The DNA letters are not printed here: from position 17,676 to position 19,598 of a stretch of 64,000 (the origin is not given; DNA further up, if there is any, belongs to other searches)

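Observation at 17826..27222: Pga-like exopolysaccharide locus with unusual domain architectures (PilZ-fused synthase; TPR–deacetylase–porin fusion; GH18 hydrolase)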

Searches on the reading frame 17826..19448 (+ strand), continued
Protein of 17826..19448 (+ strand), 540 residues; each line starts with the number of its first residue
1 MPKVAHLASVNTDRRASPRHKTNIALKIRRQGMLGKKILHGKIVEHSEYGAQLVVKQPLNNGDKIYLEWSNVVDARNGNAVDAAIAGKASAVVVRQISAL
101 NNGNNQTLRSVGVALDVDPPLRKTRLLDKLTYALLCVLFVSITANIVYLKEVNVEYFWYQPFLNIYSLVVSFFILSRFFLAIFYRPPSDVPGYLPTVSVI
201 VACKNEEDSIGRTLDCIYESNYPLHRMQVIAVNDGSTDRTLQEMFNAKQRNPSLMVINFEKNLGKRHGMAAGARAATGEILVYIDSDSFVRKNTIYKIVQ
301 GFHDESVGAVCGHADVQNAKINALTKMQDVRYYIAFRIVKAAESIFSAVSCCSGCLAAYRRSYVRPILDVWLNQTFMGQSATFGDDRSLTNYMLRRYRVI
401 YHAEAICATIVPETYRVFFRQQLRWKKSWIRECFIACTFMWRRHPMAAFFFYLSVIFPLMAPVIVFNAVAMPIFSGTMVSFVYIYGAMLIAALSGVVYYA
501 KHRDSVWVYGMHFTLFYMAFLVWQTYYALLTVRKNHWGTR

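Call 23: find_related_loci(query=A1, collection=genome_contigs, flank=10000)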
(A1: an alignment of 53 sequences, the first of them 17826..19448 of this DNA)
Query A1 (540 aa) in genome_contigs; peptide patterns used: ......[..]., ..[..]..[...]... (x = any residue, [..] = any of these).
474 stretches matched a pattern; 308 encode a relative of the query (tblastn E <= 1e-3); the best 80 are kept; 80 distinct loci.
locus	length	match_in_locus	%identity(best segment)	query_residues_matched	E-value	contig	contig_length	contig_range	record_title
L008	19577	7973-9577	57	7-540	0e+0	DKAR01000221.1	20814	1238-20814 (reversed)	MAG TPA_asm: Proteobacteria bacterium UBA6921 UBA6921_contig_28215, whole genome shotgun sequence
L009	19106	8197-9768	57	13-540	0e+0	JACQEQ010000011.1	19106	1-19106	MAG: Gammaproteobacteria bacterium isolate NC_groundwater_1025_Pr1_S-0.65um_55_8 Montesol18_Sp65_coassembly_scaffold_911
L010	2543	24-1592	57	13-540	0e+0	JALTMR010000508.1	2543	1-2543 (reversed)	MAG: Gammaproteobacteria bacterium isolate S139_metabat2_scaf2bin.028 S139_NODE_77673_length_2543_cov_1.922185, whole ge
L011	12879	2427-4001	56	15-540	0e+0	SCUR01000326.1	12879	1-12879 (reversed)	MAG: Candidatus Manganitrophaceae bacterium isolate GW715_bin.13 GW715_bin.13-75597, whole genome shotgun sequence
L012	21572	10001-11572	56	7-540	0e+0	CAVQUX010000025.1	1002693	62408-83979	MAG: uncultured Acidobacteriota bacterium isolate MFD10007.bin.1.37 genome assembly, contig: contig_6997, whole genome s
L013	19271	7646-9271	56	4-540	0e+0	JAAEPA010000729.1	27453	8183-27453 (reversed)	MAG: Gammaproteobacteria bacterium isolate Cca_21 CcaG_CONTIG3041095, whole genome shotgun sequence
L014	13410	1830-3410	55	14-540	0e+0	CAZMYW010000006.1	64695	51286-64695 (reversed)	MAG TPA_asm: uncultured Nitrospirota bacterium isolate binchicken_co165_411 genome assembly, contig: k141_1051118, whole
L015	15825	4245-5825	55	14-540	0e+0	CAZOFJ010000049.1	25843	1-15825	MAG TPA_asm: uncultured Nitrospirota bacterium isolate SRP287051_co2_246 genome assembly, contig: NODE_3862_length_25843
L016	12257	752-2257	57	41-540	0e+0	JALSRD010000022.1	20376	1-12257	MAG: Desulfobacterales bacterium isolate 356-308_metabat1_scaf2bin.028 356-308_scaffold_1499_c1, whole genome shotgun se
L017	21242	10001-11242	66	128-539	0e+0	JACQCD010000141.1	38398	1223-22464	MAG: Nitrospirae bacterium isolate NC_groundwater_959_Pr1_S-0.2um_63_21 Montesol18-Sp2_coassembly_scaffold_1025357, whol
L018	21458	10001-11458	56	45-540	0e+0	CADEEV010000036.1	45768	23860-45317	MAG: uncultured Acidobacteria bacterium isolate Acidobacteria sp. RBC046 genome assembly, contig: MAG046_36, whole genom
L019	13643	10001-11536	55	15-537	0e+0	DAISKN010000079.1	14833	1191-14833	MAG TPA_asm: Acidobacteriota bacterium isolate CTOTU25575 NODE_1572_length_14833_cov_3.814995, whole genome shotgun sequ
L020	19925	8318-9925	53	3-540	0e+0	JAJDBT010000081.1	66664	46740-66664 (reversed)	MAG: Nitrospirota bacterium isolate OFTM211 OFTM211_80, whole genome shotgun sequence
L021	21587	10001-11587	53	11-540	0e+0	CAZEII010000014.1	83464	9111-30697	MAG TPA_asm: uncultured Acidobacteriota bacterium isolate binchicken_co185_71 genome assembly, contig: NODE_380_length_8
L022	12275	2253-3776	56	43-540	0e+0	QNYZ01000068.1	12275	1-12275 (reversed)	MAG: Deltaproteobacteria bacterium isolate MAG 48 Ga0226836_10001812, whole genome shotgun sequence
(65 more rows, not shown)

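Call 24: list_cluster_members(proteins=[window:17826-19448:+, window:19433-21340:+, window:21529-25704:+, window:25740-26948:-, window:13117-15555:-, window:27283-28296:-, window:16550-17335:+])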
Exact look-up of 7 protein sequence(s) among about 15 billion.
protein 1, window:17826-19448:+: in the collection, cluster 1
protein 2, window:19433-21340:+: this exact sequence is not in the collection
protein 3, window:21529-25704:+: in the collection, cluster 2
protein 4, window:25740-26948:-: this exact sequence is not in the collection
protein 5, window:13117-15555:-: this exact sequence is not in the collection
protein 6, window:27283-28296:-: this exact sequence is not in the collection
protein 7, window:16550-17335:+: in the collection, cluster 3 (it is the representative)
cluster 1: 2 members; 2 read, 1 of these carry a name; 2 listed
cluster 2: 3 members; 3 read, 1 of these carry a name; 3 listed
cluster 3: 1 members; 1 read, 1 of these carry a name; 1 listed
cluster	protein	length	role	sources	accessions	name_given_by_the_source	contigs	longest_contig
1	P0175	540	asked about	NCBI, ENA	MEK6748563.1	MAG: glycosyltransferase family 2 protein [Pseudomonadota bacterium]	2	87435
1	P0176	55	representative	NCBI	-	-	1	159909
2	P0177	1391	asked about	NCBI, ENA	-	-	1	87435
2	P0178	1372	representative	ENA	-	-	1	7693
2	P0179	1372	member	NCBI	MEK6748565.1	MAG: tetratricopeptide repeat protein [Pseudomonadota bacterium]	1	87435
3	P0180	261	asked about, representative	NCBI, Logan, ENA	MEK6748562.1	MAG: Hpt domain-containing protein [Pseudomonadota bacterium]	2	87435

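Call 25: predict_structure(alignment_id=A1)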
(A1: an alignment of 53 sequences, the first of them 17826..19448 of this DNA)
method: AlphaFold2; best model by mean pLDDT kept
length: 540 residues; sequences in the alignment: 53
mean_pLDDT: 86.1   pTM: 0.82
mean pLDDT of the five models: 86.1, 86.0, 84.8, 83.8, 83.8
residues with pLDDT >= 90: 309; 70-90: 168; 50-70: 41; < 50: 22
segments of 3 or more residues with pLDDT < 50: 1-14, 538-540
pLDDT, mean of each block of 10 residues (from residue 1): 33 63 85 70 86 84 82 51 63 78 62 80 81 93 95 91 91 94 92 96 91 96 96 93 97 97 90 98 95 95 97 93 95 93 92 81 95 81 76 93 94 92 86 82 84 88 92 93 93 94 91 93 91 64
secondary structure, 60 per line:
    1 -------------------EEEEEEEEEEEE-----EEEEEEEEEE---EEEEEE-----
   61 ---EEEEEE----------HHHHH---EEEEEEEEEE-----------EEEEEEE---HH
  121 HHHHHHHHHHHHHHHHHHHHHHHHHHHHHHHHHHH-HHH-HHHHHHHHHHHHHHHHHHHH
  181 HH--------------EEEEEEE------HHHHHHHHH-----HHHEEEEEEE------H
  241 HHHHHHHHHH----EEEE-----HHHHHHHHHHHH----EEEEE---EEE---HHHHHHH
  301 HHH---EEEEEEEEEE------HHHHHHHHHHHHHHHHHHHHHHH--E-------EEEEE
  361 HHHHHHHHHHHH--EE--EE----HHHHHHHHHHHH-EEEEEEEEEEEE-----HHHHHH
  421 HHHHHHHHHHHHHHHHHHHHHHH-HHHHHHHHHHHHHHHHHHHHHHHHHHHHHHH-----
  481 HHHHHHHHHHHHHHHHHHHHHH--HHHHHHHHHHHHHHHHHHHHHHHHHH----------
elements in order: E20-31 E37-46 E50-55 E64-69 H80-84 E88-97 E109-115 H119-155 H161-182 E197-203 H210-218 E227-233 H240-250 E255-258 H264-275 E280-284 E288-290 H294-303 E307-316 H323-345 E356-360 H361-372 H385-396 E398-409 H415-443 H445-475 H481-502 H505-530

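Call 26: search_protein_families(library=pfam, alignment_id=A1, max_evalue=0.01)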
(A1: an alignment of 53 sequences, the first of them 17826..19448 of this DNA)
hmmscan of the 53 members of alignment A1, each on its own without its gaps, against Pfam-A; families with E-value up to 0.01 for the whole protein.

A. member 1, window:17826-19448:+ (540 aa): 7 families
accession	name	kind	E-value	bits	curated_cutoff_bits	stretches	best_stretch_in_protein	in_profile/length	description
PF00535.33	Glycos_transf_2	-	2.2e-28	99.7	23.3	1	198-365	1-165/168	Glycosyl transferase family 2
PF13641.12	Glyco_tranf_2_3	-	2.7e-25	90.2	27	1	195-426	1-228/230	Glycosyltransferase like family 2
PF03142.21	Chitin_synth_2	-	4.4e-21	75.5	27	1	258-525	182-474/527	Chitin synthase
PF13632.12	Glyco_trans_2_3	-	3.9e-08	33.8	27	1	281-485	2-189/198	Glycosyl transferase family group 2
PF13506.12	Glyco_transf_21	-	4.4e-08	33.2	21.7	1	269-427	22-174/174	Glycosyl transferase family 21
PF10111.15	Glyco_tranf_2_2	-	9e-06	25.8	27.3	1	198-299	1-103/276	Glycosyltransferase like family 2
PF07238.19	PilZ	-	0.0043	17.8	22.5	1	13-120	1-89/102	PilZ domain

B. families by the number of members that match (of 53 scanned): 8 families
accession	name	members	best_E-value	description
PF00535.33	Glycos_transf_2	53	1.4e-33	Glycosyl transferase family 2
PF13641.12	Glyco_tranf_2_3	53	6.9e-32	Glycosyltransferase like family 2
PF03142.21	Chitin_synth_2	53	7.4e-29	Chitin synthase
PF13506.12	Glyco_transf_21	53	2.2e-13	Glycosyl transferase family 21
PF13632.12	Glyco_trans_2_3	53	9.9e-13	Glycosyl transferase family group 2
PF10111.15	Glyco_tranf_2_2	51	9.3e-11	Glycosyltransferase like family 2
PF07238.19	PilZ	22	1.5e-11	PilZ domain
PF13704.12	Glyco_tranf_2_4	13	1.5e-05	Glycosyl transferase family 2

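Call 31: fold_search(model_id=the predicted structure, library=pdb)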
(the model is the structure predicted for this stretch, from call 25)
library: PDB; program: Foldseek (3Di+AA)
matches with E <= 10: 1200; with E <= 0.001: 364
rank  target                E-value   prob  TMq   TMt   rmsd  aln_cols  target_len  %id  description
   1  8smp_A                3.7e-22  1.00  0.60  0.62  11.2       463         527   23  Xenopus laevis hyaluronan synthase 1, UDP-bound, gating loop inserted state (released 2024-05-01)
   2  8smn_A                1.6e-21  1.00  0.60  0.63  11.9       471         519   23  Xenopus laevis hyaluronan synthase 1, nascent HA polymer bound state (released 2024-05-01)
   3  9yq5_A                1.1e-20  1.00  0.62  0.67   3.4       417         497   21  Chlorella virus hyaluronan synthase bound to an inserted UDP-GlcA (released 2025-12-10)
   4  8smm_A                2.9e-20  1.00  0.60  0.63  11.0       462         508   22  Xenopus laevis hyaluronan synthase 1 (released 2024-05-01)
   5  8sne_A                2.9e-19  1.00  0.58  0.64   3.5       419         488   20  Chlorella virus Hyaluronan Synthase bound to GlcA extended GlcNAc primer and UDP (released 2024-05-01)
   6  8snc_A                3.7e-19  1.00  0.61  0.67   3.6       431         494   21  Chlorella virus Hyaluronan Synthase bound to GlcA extended GlcNAc primer (released 2024-05-01)
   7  9yq4_A                7.1e-19  1.00  0.61  0.67   3.8       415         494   22  Chlorella virus hyaluronan synthase bound to a proofreading UDP-GlcA (released 2025-12-10)
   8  9kqc_A                7.5e-19  1.00  0.61  0.66   3.4       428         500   21  Chlorella virus Hyaluronan Synthase bound to VNAR (released 2025-05-14)
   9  7sp8_A                3.1e-18  1.00  0.59  0.64   4.8       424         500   22  Chlorella virus Hyaluronan Synthase bound to UDP-GlcNAc (released 2022-04-06)
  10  9yq2_A                4.7e-18  1.00  0.60  0.66   3.5       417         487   21  Chlorella virus hyaluronan synthase bound to DDM (released 2025-12-10)
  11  7sp7_A                3.2e-17  1.00  0.60  0.64   4.9       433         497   23  Chlorella virus hyaluronan synthase inhibited by UDP (released 2022-04-06)
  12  7sp9_A                4.3e-17  1.00  0.58  0.63   5.2       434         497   22  Chlorella virus Hyaluronan Synthase in the GlcNAc-primed channel-closed state (released 2022-04-06)
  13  7sp6_A                1.1e-15  1.00  0.60  0.65   4.1       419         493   21  Chlorella virus hyaluronan synthase (released 2022-04-06)
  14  6yv7_A                1.2e-15  1.00  0.49  0.74   8.2       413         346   21  Mannosyltransferase PcManGT from Pyrobaculum calidifontis (released 2020-07-22)
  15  6yv7_B                1.5e-15  1.00  0.45  0.68  10.6       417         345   21  Mannosyltransferase PcManGT from Pyrobaculum calidifontis (released 2020-07-22)
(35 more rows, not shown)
